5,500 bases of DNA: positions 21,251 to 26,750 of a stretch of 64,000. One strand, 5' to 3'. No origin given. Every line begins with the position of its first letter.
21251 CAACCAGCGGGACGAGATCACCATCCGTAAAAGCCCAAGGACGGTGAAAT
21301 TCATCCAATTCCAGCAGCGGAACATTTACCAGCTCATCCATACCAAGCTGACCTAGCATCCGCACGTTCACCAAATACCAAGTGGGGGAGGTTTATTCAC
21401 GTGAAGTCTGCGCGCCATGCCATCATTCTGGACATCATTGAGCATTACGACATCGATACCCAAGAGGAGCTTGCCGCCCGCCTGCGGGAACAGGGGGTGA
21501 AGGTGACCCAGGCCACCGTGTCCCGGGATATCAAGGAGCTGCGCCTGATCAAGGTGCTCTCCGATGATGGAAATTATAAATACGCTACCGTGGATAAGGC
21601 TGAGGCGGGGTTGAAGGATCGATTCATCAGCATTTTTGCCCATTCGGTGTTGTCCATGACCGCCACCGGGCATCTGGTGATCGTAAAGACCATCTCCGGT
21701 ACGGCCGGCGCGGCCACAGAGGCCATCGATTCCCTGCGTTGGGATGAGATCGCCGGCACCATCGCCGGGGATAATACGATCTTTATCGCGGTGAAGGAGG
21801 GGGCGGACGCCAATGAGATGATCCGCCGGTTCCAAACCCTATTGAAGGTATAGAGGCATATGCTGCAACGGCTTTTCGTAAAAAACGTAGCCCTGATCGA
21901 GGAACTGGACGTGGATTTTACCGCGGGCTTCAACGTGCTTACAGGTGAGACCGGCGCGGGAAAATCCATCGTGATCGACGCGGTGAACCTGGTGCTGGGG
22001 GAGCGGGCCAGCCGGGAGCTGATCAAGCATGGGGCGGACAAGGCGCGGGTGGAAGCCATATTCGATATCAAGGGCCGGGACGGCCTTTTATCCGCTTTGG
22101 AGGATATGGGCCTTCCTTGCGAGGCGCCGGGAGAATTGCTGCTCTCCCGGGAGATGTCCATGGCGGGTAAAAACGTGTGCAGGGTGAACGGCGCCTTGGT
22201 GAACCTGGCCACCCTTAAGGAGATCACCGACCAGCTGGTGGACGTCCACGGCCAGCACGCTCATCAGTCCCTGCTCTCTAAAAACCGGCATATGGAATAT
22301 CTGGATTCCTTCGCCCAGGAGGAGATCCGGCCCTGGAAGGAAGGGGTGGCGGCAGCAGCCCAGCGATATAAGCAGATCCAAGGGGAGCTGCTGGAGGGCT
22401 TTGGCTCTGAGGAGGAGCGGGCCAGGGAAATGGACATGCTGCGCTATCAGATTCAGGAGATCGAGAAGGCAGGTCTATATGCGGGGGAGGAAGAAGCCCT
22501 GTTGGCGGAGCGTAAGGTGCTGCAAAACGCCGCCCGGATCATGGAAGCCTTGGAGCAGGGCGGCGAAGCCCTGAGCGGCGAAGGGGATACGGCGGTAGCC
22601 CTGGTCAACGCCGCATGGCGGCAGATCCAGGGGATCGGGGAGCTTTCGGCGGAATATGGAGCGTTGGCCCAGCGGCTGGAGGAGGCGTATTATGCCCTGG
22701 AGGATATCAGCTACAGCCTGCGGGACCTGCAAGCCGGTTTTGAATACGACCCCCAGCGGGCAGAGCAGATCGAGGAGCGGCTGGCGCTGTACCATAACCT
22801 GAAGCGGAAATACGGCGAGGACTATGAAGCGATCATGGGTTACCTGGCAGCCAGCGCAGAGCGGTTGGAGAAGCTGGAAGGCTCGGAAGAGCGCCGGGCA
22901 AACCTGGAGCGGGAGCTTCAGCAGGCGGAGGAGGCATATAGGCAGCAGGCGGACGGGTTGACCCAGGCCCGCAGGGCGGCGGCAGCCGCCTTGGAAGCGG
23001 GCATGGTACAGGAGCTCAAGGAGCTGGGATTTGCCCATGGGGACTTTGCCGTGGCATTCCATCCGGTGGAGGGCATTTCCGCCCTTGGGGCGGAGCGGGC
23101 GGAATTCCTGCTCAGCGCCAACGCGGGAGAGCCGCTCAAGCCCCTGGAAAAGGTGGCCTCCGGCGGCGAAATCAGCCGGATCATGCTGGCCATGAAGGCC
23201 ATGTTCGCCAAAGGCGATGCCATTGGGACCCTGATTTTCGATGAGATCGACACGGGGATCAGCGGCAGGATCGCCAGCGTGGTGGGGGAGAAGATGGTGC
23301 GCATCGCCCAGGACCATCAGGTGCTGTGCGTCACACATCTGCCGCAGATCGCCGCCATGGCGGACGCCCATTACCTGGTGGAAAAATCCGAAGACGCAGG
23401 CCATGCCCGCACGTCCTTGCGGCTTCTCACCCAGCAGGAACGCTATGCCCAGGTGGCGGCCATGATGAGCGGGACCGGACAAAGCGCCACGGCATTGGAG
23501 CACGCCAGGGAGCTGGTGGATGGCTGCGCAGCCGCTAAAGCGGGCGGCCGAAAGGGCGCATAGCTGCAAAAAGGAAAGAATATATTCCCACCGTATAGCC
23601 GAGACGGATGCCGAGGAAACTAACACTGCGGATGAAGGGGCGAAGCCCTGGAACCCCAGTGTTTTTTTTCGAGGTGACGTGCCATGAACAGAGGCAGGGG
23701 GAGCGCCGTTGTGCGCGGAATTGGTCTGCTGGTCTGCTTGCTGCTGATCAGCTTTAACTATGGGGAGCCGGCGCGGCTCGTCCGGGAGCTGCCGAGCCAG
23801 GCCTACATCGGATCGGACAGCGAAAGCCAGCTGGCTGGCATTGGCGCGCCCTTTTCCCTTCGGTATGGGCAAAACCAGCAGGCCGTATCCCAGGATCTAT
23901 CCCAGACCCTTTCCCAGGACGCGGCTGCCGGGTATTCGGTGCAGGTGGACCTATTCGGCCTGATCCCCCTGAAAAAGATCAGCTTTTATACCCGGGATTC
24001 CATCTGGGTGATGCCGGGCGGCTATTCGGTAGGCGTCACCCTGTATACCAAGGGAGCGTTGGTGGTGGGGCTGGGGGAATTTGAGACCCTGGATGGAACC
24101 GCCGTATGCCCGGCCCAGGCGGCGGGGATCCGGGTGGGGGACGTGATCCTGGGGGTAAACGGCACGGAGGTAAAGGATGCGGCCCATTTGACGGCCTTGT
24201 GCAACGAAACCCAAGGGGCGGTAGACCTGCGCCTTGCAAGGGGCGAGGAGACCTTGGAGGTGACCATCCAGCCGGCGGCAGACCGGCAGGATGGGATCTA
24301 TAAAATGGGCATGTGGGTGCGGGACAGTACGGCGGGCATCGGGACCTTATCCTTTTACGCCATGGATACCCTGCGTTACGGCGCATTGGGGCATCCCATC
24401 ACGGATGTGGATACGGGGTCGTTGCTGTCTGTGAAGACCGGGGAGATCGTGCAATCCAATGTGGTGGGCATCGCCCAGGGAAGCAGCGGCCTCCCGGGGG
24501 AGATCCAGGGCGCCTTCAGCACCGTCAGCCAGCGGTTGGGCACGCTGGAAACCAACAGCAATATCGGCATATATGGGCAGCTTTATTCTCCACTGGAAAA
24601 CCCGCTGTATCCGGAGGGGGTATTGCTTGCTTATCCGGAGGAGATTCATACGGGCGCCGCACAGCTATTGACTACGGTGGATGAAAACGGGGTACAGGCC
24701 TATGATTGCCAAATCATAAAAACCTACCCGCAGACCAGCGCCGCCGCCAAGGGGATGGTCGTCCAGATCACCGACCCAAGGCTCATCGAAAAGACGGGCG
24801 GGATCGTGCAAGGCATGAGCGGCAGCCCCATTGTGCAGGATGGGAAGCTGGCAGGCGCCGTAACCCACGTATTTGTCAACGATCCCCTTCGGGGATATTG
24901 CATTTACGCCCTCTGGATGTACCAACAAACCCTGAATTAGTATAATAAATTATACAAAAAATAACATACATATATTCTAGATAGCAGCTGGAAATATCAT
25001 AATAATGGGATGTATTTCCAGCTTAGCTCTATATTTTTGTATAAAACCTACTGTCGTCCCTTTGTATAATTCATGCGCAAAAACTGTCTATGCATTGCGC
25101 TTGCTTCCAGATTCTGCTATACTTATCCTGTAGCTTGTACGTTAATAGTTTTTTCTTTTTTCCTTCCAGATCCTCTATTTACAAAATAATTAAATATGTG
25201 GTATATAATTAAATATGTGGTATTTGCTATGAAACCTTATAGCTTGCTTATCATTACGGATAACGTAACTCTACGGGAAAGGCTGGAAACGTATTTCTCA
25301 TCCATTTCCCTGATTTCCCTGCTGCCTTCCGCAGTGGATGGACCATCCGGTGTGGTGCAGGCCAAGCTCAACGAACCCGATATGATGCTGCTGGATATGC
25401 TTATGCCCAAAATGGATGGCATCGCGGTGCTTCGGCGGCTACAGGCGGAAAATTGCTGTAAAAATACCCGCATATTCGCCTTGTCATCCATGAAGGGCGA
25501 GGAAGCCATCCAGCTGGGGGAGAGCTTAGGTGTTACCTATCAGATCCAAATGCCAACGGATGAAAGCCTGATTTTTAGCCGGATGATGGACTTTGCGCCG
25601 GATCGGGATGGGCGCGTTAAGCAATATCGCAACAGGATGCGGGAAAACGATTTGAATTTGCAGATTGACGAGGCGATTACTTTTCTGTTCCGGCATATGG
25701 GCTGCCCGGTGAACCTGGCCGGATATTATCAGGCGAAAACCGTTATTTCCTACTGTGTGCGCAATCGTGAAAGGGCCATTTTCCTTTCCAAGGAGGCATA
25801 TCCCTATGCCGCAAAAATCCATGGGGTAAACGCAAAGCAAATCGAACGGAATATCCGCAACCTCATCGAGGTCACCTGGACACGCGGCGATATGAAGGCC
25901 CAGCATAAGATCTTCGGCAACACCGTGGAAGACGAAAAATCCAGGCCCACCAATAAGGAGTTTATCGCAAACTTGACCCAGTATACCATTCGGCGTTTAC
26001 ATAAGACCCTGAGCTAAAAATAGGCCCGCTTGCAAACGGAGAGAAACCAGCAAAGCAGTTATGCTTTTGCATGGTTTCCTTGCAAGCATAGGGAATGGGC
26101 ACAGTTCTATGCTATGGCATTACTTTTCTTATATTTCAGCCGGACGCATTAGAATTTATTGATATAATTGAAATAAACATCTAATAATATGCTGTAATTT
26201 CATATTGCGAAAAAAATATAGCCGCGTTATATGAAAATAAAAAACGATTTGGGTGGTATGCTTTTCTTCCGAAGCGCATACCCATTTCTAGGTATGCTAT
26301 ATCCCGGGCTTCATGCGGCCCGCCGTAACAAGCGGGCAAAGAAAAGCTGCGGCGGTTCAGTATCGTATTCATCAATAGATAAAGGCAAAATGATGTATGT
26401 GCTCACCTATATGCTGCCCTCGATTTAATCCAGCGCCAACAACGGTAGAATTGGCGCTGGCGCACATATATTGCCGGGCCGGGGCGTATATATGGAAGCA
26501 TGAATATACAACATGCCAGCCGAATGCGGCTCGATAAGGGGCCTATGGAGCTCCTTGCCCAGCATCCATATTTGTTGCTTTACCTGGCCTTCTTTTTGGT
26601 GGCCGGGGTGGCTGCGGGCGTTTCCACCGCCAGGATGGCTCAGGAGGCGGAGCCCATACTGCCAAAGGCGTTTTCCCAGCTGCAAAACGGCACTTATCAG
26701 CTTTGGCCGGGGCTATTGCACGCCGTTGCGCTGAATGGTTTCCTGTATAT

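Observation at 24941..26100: The spo0A slot is occupied by a compositionally atypical, divergent Spo0A-type gene with two conserved receiver residues replaced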

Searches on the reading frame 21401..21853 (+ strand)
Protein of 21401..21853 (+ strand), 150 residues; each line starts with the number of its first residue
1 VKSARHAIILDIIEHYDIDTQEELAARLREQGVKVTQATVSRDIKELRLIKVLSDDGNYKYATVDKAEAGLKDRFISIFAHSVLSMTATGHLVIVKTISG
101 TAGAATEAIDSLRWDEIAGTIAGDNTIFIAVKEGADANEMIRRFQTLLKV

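Call 4: search_protein_families(library=pfam, proteins=[window:21401-21853:+], max_evalue=0.01)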
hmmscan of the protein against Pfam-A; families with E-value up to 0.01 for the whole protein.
window:21401-21853:+ (150 aa): 2 families
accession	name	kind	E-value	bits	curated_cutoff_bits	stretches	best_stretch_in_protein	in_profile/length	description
PF01316.27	Arg_repressor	-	3.8e-24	84.7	27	1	2-66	3-67/70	Arginine repressor, DNA binding domain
PF02863.23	Arg_repressor_C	-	1.5e-23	82.8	25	1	79-145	1-67/68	Arginine repressor, C-terminal domain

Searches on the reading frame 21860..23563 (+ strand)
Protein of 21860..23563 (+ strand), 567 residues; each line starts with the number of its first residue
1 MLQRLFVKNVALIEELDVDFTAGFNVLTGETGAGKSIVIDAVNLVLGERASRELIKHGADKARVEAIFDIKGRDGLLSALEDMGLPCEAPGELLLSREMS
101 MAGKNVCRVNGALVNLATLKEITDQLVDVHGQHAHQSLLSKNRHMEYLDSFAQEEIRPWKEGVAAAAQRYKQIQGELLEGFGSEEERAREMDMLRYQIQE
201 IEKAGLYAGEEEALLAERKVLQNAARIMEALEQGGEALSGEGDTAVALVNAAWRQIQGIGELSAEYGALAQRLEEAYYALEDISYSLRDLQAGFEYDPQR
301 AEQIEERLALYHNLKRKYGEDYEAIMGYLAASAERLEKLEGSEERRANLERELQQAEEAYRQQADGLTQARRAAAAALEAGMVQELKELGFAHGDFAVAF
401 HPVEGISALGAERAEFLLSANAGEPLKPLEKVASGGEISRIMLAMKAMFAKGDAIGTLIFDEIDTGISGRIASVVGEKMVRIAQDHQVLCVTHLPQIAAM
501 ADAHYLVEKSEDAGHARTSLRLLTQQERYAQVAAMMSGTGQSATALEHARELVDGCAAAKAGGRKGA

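Call 4: search_protein_families(library=pfam, proteins=[window:21860-23563:+], max_evalue=0.01)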
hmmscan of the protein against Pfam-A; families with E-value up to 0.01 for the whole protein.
window:21860-23563:+ (567 aa): 6 families
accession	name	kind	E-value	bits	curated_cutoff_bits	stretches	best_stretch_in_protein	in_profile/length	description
PF02463.25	SMC_N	-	7.8e-15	55.3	40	1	2-511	2-215/220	RecF/RecN/SMC N terminal domain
PF13476.12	AAA_23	-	4e-10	41.1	27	1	5-218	2-155/201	AAA domain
PF13555.12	AAA_29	-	8.3e-05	22.7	27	1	5-46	4-46/61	P-loop containing region of AAA domain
PF13304.12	AAA_21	-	0.00013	22.6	27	0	24-47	1-24/304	AAA domain, putative AbiEii toxin, Type IV TA system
PF13401.12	AAA_22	-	0.0044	17.8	27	0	20-58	3-33/130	AAA domain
PF11898.13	DUF3418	-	0.0045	16.2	25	1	260-387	432-557/582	Domain of unknown function (DUF3418)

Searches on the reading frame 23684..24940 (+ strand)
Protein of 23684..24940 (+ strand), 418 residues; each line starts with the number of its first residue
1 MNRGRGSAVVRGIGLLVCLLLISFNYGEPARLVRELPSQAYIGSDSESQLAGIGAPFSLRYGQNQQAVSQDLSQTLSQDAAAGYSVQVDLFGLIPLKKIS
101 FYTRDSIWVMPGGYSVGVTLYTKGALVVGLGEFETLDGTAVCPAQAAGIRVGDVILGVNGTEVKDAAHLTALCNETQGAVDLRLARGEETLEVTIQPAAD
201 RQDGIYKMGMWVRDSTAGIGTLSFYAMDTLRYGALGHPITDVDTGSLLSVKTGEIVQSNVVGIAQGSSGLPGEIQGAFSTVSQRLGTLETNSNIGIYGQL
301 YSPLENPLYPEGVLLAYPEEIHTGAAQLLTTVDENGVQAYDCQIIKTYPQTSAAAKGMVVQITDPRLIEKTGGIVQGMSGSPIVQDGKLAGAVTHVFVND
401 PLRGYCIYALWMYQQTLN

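Call 4: search_protein_families(library=pfam, proteins=[window:23684-24940:+], max_evalue=0.01)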
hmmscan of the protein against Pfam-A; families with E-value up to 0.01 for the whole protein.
window:23684-24940:+ (418 aa): 5 families
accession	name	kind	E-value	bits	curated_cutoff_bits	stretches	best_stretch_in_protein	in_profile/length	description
PF05580.18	Peptidase_S55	-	1.1e-80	271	25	1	205-413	2-210/210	SpoIVB peptidase S55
PF17820.7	PDZ_6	-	9.1e-08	32.2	27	1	142-185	9-53/54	PDZ domain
PF13180.12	PDZ_2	-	1.8e-06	28.6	27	1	143-195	24-78/80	PDZ domain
PF00595.29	PDZ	-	5e-06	27.2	23.2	1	143-171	37-65/81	PDZ domain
PF14685.13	PDZ_Tricorn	-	0.00076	19.9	25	1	142-190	31-83/88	Tricorn protease PDZ domain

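Call 5: search_protein_families(library=ncbifam, proteins=[window:23684-24940:+], max_evalue=0.01)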
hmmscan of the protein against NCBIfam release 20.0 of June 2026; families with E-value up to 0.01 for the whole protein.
window:23684-24940:+ (418 aa): 7 families
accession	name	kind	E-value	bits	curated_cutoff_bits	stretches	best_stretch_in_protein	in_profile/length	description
TIGR02860.1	spore_IV_B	equivalog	7.2e-126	420.4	305.25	1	13-415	8-398/402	SpoIVB peptidase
TIGR02037.1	degP_htrA_DO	subfamily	1e-06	27.9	416.2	1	142-202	270-332/434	Do family serine endopeptidase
NF041521.1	HhoA_HhoB_HtrA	equivalog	4.7e-06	26.1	450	1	142-198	274-332/335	HhoA/HhoB/HtrA family serine endopeptidase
NF040960.1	MamE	equivalog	9.4e-06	24.5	800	1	139-191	475-529/659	magnetosome formation protease MamE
NF041199.1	trx7_PDZ_seleno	equivalog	0.00013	21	300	1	106-200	185-275/390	Trx7/PDZ domain-containing (seleno)protein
TIGR00054.1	TIGR00054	equivalog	0.00025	20.1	147.55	1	140-206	211-278/421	RIP metalloprotease RseP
NF007526.1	PRK10139.1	equivalog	0.0049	15.6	756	1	142-193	402-453/456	serine endoprotease DegQ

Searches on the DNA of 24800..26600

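Call 42: search_rna_families(source=window, start=24800, end=26600, threshold=evalue, max_evalue=1)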
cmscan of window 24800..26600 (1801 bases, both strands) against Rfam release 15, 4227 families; matches with E-value up to 1: 2.
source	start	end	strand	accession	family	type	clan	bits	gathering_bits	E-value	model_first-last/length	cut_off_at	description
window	24800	24858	+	RF03333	mir-2820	Gene; miRNA;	-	19.2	84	0.85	28-83/83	5'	mir-2820 microRNA precursor family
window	26037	26082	-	RF01804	Lambda_thermo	Cis-reg; thermoregulator;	-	18.4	50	0.56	1-59/59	no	Lambda phage CIII thermoregulator element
